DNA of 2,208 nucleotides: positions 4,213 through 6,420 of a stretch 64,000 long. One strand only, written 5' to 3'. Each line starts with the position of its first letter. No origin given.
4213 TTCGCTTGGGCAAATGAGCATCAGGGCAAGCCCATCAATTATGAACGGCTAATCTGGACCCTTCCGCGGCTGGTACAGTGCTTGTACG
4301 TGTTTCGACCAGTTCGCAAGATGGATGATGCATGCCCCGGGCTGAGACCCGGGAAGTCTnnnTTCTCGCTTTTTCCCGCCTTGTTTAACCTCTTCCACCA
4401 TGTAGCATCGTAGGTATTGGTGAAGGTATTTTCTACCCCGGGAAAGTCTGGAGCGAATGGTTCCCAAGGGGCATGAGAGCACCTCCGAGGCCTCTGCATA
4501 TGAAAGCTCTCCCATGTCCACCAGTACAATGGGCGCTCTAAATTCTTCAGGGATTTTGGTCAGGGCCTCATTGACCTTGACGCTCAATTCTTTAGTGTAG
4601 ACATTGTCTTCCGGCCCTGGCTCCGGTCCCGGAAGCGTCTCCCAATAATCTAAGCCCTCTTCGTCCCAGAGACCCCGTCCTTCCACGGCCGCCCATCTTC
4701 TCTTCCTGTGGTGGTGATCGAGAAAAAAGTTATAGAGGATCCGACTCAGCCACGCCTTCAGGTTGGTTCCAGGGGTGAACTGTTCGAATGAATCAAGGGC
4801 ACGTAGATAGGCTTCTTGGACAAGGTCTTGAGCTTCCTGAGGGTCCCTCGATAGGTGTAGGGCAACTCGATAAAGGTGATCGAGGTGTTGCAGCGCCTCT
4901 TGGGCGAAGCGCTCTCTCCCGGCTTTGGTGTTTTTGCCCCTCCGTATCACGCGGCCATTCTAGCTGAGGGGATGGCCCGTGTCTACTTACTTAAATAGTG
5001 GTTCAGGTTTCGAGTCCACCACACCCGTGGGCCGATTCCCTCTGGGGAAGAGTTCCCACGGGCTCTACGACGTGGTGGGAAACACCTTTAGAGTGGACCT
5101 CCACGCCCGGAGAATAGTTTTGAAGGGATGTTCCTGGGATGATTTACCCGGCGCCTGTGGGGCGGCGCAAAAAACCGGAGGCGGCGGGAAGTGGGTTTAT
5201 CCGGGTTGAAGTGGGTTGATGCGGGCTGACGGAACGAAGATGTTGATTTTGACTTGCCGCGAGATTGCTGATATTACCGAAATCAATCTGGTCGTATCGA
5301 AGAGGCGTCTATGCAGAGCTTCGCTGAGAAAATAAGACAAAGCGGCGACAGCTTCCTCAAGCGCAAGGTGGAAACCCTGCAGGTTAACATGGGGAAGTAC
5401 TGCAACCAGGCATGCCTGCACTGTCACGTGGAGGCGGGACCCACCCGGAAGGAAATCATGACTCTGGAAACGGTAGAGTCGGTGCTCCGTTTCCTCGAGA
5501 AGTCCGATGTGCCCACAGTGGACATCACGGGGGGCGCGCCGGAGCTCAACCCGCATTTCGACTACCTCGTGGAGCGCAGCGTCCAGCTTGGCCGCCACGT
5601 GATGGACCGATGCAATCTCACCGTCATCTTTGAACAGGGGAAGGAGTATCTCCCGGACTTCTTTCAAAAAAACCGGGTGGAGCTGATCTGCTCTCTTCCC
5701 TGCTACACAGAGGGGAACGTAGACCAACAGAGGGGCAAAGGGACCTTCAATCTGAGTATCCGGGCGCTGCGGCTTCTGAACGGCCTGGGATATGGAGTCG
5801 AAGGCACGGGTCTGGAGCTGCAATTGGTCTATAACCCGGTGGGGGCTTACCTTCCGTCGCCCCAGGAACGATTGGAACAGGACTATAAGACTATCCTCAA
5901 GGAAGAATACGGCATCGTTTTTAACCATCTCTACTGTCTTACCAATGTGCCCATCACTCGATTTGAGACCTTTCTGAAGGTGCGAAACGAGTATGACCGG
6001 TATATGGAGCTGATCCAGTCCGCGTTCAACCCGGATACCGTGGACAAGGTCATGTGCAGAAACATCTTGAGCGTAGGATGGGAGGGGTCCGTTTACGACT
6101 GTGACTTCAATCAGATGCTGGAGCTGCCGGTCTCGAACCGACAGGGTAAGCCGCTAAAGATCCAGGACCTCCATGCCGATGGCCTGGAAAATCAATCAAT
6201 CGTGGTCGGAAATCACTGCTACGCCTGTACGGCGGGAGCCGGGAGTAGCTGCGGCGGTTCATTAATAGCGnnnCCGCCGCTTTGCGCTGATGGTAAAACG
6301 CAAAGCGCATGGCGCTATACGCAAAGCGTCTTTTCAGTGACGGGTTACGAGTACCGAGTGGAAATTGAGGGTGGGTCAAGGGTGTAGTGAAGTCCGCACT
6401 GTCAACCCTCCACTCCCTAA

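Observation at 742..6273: Selenium/redox gene neighbourhood: ECF sigma and anti-sigma factor separated by the Sec oxidoreductase, flanked by the Sec-DUF3179 and a Cys-form ArsS '(seleno)protein'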

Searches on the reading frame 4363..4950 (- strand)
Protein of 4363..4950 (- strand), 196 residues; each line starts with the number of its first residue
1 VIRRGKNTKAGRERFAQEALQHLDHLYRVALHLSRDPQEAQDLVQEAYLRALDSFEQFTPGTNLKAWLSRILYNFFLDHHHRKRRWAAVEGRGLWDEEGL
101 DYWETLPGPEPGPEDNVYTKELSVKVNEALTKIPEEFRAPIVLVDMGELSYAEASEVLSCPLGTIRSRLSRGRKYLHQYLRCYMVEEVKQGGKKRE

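Call 6: search_protein_families(library=pfam, proteins=[window:4363-4950:-], max_evalue=0.01)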
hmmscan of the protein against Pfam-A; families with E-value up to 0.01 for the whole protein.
window:4363-4950:- (196 aa): 4 families
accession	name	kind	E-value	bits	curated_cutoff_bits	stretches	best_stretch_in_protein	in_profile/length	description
PF04542.20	Sigma70_r2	-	3.2e-16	59.3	24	1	21-85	4-70/71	Sigma-70 region 2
PF08281.18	Sigma70_r4_2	-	2.6e-12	46.7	25.7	1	126-176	4-54/54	Sigma-70, region 4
PF04545.22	Sigma70_r4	-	2.5e-06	27.3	24.1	1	129-175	1-47/50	Sigma-70, region 4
PF22029.2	PhyR_sigma2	-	0.00036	20.9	27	1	21-72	3-54/55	Sigma2 domain of PhyR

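Call 7: search_protein_families(library=ncbifam, proteins=[window:4363-4950:-], max_evalue=0.01)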
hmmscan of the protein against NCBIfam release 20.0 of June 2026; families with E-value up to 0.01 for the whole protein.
window:4363-4950:- (196 aa): 83 families (the best 25 are shown)
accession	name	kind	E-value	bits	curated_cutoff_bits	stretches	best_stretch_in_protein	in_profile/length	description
TIGR02947.1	SigH_actino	hypoth_equivalog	1.9e-38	132.1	251.55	2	10-86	8-84/193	RNA polymerase sigma-70 factor, TIGR02947 family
NF007229.0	PRK09647.1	equivalog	8e-35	120.2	265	1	21-182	52-204/220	RNA polymerase sigma factor SigE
NF007223.0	PRK09641.1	equivalog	5.2e-32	111.2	209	1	7-181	11-185/187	RNA polymerase sigma factor SigW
NF009185.0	PRK12533.1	equivalog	1.3e-31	110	248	1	6-182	22-195/231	RNA polymerase sigma factor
NF007225.0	PRK09643.1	equivalog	2.8e-30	105.5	190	1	12-188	26-190/204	RNA polymerase sigma factor SigM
NF009164.0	PRK12511.1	equivalog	9.8e-30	103.4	185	1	16-179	7-158/182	RNA polymerase sigma factor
TIGR02948.1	SigW_bacill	equivalog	7.1e-26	91.4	243.1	1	6-181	10-185/187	RNA polymerase sigma factor SigW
NF009198.0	PRK12546.1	equivalog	9e-26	90.7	270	1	16-187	10-168/188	RNA polymerase sigma factor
NF008888.0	PRK11922.1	equivalog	1e-25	90.7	204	1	21-181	38-197/231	RNA polymerase sigma factor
NF009199.0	PRK12547.1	subfamily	4.5e-25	88.1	219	1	12-181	5-161/184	RNA polymerase sigma factor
TIGR02937.1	sigma70-ECF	superfamily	4.6e-25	88.2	42.9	1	16-180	4-165/165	sigma-70 family RNA polymerase sigma factor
NF009192.0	PRK12540.1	equivalog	7.5e-25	87.6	307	1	18-186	10-165/182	RNA polymerase sigma factor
TIGR02983.1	SigE-fam_strep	subfamily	2.2e-24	86.2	141.55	1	10-178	3-156/162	SigE family RNA polymerase sigma factor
NF004113.0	PRK05602.1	equivalog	6.9e-24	84.6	208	1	21-181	53-202/211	RNA polymerase sigma factor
TIGR02950.1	SigM_subfam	subfamily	1.1e-22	80.5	147.95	1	21-180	8-158/159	RNA polymerase sigma factor, SigM family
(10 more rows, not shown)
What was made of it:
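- Checked: The ECF sigma factor lies at 4360-4950 (-) (calls 6, 7).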

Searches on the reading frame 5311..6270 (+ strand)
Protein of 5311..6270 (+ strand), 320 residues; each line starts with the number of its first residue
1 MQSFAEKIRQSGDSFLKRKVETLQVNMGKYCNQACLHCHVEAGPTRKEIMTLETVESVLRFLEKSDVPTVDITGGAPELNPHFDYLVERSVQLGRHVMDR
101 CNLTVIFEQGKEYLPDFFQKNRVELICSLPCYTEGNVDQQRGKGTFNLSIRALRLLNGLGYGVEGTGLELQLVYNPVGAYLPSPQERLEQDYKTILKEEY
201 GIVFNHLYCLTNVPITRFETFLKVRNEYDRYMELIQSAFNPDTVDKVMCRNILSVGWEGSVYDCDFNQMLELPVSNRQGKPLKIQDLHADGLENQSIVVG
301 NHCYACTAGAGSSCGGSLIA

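Call 6: search_protein_families(library=pfam, proteins=[window:5311-6270:+], max_evalue=0.01)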
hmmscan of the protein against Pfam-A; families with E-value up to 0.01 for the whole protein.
window:5311-6270:+ (320 aa): 2 families
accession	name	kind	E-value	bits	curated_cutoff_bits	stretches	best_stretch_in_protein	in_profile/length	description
PF12345.13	DUF3641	-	1.3e-55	187.5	24.9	1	181-317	1-134/134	Protein of unknown function (DUF3641)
PF04055.27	Radical_SAM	-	8.2e-12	46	29.5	1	25-162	1-142/166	Radical SAM superfamily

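Call 7: search_protein_families(library=ncbifam, proteins=[window:5311-6270:+], max_evalue=0.01)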
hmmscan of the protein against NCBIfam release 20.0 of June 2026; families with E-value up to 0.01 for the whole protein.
window:5311-6270:+ (320 aa): 34 families (the best 25 are shown)
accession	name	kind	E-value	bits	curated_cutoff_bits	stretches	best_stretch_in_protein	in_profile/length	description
TIGR04167.1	rSAM_SeCys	equivalog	5.9e-133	442.8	300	1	17-318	4-303/303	arsenosugar biosynthesis radical SAM (seleno)protein ArsS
TIGR03962.1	mycofact_rSAM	equivalog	5.1e-11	42.3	265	1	27-161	18-149/339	mycofactocin radical SAM maturase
TIGR02668.1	moaA_archaeal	equivalog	7.2e-11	41.6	325.25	1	17-90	6-80/303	GTP 3',8-cyclase MoaA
NF001199.0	PRK00164.2-1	equivalog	5.9e-10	38.8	231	1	17-89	8-81/308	GTP 3',8-cyclase MoaA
NF050035.1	rSAM_WgK_link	exception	1.2e-09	37.7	650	1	23-157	11-144/367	radical SAM/SPASM peptide maturase WgkB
TIGR02666.1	moaA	equivalog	8e-09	34.9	284.05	1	17-95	6-88/336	GTP 3',8-cyclase MoaA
NF049973.1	radical_Rv1681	equivalog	1e-08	34.5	380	1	30-163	81-213/326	Rv1681 family radical SAM protein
TIGR04078.1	rSAM_yydG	equivalog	1.9e-07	30.8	300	1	21-83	1-64/309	YydG family radical SAM peptide epimerase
TIGR04082.1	rSAM_for_selen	equivalog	3.6e-06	26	350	1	9-159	187-334/516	thio(seleno)oxazole modification radical SAM maturase SbtM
NF012164.0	AlbA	equivalog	4.7e-06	25.3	850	1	24-160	116-251/442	subtilosin maturase AlbA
TIGR03470.1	HpnH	equivalog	1.8e-05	23.9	225.05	1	30-163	37-165/318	adenosyl-hopene transferase HpnH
NF047865.1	rSAM_PapB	equivalog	3.3e-05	23.3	340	1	20-131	2-121/330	PapB family radical SAM/SPASM ranthipeptide maturase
NF045574.1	sacti_mat_StsB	exception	3.3e-05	22.9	625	1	27-160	102-232/466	StsB family radical SAM/SPASM domain sactipeptide maturase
TIGR04546.1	rSAM_ahbC_deAc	equivalog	6.3e-05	21.9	650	1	19-109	37-128/390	12,18-didecarboxysiroheme deacetylase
TIGR04051.1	rSAM_NirJ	equivalog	6.4e-05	22.1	515.45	1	26-157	7-136/354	heme d1 biosynthesis radical SAM protein NirJ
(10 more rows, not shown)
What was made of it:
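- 5311..6273 (+): ArsS-family radical SAM gene in its Cys form (GSSCGG). The deletion has separated it from its former upstream operon. TIGR04167 match at 442.8 bits, plus DUF3641 (calls 6, 7).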
